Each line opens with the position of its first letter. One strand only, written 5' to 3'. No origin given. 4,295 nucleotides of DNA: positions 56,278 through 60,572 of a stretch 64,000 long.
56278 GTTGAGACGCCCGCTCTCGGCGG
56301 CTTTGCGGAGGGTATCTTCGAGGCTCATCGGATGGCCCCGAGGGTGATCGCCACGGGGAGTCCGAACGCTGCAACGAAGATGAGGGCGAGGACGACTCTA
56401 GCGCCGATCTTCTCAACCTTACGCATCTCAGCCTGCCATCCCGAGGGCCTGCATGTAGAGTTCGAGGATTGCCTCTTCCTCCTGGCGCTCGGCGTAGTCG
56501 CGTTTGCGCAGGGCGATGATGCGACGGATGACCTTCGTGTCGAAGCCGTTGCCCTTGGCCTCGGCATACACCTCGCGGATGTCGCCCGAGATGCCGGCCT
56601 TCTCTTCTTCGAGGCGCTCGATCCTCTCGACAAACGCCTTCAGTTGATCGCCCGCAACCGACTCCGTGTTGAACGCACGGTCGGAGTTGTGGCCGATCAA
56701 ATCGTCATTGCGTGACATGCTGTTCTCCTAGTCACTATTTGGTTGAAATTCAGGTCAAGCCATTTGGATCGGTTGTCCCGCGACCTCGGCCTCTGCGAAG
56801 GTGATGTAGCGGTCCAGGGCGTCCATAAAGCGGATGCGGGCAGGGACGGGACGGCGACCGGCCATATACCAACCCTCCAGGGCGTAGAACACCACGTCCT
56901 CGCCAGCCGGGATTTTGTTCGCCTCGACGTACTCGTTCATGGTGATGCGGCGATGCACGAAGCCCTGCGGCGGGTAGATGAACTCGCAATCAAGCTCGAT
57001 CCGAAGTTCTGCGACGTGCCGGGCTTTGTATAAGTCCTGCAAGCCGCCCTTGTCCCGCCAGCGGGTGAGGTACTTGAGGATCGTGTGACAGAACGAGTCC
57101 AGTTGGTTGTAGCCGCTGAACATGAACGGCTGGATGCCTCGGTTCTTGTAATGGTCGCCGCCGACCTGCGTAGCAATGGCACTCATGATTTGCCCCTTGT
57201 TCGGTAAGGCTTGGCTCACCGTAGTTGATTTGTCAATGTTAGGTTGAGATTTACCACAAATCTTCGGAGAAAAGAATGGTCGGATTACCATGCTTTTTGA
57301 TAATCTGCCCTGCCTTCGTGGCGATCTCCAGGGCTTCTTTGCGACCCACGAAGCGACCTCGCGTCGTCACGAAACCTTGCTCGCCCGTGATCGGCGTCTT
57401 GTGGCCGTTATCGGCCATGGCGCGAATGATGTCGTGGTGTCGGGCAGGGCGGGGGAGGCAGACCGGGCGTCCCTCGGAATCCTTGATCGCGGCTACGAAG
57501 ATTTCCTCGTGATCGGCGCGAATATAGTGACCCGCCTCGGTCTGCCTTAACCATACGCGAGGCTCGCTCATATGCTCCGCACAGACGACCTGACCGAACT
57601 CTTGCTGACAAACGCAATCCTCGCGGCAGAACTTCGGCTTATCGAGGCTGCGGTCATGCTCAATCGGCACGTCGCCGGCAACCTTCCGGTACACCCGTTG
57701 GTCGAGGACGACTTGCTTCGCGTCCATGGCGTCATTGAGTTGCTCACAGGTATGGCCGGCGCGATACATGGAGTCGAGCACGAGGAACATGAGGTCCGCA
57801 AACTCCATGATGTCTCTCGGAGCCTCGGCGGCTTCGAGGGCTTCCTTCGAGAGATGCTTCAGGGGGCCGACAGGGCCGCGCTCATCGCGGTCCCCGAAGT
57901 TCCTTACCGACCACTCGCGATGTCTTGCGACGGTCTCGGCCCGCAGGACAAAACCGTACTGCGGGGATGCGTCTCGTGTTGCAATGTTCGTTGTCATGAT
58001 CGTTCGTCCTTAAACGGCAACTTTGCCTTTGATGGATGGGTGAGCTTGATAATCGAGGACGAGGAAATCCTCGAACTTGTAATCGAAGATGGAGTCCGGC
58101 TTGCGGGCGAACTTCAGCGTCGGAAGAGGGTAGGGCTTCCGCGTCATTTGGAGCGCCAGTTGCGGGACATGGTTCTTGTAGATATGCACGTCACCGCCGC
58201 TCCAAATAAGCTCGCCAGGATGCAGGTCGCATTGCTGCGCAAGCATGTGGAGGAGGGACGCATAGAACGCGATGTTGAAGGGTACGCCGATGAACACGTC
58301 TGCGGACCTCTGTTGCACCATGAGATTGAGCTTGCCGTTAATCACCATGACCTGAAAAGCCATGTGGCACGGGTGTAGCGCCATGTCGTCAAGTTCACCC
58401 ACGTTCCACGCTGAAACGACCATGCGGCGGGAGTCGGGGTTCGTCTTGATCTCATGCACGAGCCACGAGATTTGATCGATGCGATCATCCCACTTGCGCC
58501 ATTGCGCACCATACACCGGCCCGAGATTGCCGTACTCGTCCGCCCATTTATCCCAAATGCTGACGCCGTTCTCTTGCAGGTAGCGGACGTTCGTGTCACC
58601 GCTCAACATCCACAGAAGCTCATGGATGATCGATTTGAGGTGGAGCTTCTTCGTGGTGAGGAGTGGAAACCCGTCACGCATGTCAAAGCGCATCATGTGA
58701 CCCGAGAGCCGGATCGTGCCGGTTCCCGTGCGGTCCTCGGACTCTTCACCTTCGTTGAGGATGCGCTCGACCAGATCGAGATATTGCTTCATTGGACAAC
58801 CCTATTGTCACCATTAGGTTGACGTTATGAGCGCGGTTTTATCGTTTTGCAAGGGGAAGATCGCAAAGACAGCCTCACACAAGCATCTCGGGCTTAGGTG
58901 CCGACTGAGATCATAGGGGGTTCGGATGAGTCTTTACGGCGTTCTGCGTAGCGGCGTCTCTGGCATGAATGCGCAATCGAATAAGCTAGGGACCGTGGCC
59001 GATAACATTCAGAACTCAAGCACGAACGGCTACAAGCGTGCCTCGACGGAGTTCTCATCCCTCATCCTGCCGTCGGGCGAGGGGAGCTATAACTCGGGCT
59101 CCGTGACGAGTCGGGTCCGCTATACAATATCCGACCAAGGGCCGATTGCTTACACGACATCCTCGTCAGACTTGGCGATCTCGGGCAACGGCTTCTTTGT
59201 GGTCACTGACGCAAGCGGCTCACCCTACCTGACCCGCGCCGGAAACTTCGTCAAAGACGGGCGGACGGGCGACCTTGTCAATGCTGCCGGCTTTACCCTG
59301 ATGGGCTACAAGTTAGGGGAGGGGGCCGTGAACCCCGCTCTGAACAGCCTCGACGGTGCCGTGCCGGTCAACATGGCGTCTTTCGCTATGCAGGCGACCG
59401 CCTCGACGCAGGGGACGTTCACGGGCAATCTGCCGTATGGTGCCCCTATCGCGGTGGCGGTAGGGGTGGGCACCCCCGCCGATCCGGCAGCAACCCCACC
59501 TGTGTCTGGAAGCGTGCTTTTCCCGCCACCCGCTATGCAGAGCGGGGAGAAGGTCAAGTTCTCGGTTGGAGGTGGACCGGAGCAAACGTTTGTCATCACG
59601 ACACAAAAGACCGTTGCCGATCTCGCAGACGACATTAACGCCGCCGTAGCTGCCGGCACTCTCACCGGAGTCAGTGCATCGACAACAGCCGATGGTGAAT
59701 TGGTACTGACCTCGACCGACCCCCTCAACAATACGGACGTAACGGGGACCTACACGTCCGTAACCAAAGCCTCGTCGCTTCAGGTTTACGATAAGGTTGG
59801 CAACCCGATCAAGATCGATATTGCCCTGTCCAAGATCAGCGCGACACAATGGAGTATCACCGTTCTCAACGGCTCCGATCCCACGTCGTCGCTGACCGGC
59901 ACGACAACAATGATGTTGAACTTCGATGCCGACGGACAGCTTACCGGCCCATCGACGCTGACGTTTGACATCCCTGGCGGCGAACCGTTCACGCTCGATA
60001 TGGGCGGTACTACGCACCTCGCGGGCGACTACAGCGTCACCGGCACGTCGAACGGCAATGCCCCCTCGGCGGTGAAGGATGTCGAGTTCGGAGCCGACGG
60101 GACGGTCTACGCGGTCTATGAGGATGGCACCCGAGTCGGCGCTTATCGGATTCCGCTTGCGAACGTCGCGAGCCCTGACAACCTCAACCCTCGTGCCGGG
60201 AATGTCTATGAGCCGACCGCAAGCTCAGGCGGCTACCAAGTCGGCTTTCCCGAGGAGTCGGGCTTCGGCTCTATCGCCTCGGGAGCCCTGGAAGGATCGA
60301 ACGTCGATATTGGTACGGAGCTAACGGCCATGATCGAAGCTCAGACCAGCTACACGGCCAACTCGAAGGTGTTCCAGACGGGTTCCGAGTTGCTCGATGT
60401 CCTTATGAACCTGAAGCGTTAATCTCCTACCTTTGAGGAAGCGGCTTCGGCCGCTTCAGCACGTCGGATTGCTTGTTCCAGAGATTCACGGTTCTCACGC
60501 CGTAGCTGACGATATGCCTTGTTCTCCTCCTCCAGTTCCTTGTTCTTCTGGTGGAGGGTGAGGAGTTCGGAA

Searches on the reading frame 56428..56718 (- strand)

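Call 97: search_protein_families(library=pfam, proteins=[window:56428-56718:-], max_evalue=0.01)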
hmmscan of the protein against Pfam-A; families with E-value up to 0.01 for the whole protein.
window:56428-56718:- (96 aa): 1 family
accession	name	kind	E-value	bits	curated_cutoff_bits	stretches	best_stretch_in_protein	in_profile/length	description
PF10073.14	GapR_DNA-bd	-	4.8e-35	119.4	22.6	1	22-93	1-72/72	GapR-like, DNA-binding domain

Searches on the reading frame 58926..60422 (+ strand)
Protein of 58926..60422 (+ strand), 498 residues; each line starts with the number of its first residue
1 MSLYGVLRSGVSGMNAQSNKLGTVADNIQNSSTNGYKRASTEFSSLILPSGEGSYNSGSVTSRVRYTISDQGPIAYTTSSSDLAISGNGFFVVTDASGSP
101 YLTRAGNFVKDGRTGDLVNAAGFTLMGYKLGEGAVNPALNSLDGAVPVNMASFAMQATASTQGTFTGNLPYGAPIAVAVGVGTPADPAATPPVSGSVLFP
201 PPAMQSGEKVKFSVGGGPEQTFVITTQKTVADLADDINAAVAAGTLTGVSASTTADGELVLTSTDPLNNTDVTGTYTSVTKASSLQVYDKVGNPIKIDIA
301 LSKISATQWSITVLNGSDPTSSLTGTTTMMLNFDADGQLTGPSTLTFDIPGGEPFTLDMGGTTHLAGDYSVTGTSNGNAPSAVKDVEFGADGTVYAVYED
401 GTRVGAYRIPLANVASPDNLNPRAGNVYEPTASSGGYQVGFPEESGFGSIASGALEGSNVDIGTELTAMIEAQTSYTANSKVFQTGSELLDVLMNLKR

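Call 47: search_protein_families(library=phrogs, proteins=[window:58926-60422:+], max_evalue=0.001)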
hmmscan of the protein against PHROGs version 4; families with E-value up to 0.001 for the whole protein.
window:58926-60422:+ (498 aa): 0 families

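Call 48: search_protein_families(library=pfam, proteins=[window:58926-60422:+], max_evalue=0.01)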
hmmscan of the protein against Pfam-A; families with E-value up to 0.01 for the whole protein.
window:58926-60422:+ (498 aa): 6 families
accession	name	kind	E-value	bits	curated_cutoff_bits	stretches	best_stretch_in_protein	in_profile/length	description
PF06429.18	Flg_bbr_C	-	9.9e-16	57.4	23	1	452-496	2-46/46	Flagellar basal body rod FlgEFG protein C-terminal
PF22692.1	LlgE_F_G_D1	-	7.9e-11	42.4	27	1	84-157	1-54/64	Flagellar hook protein FlgE/F/G D1 domain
PF07559.19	FlgE_D2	-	4.2e-08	34.2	22.7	1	264-373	7-136/142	Flagellar basal body protein FlaE D2 domain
PF00460.25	Flg_bb_rod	-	1.7e-07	31.5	20.7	1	7-37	1-31/31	Flagella basal body rod protein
PF07196.18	Flagellin_IN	-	4.9e-05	23.9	22.7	1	211-265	3-55/55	Flagellin hook IN motif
PF18620.7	DUF5627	-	0.0025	18.2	31.3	0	24-97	31-97/133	Domain of unknown function (DUF5627)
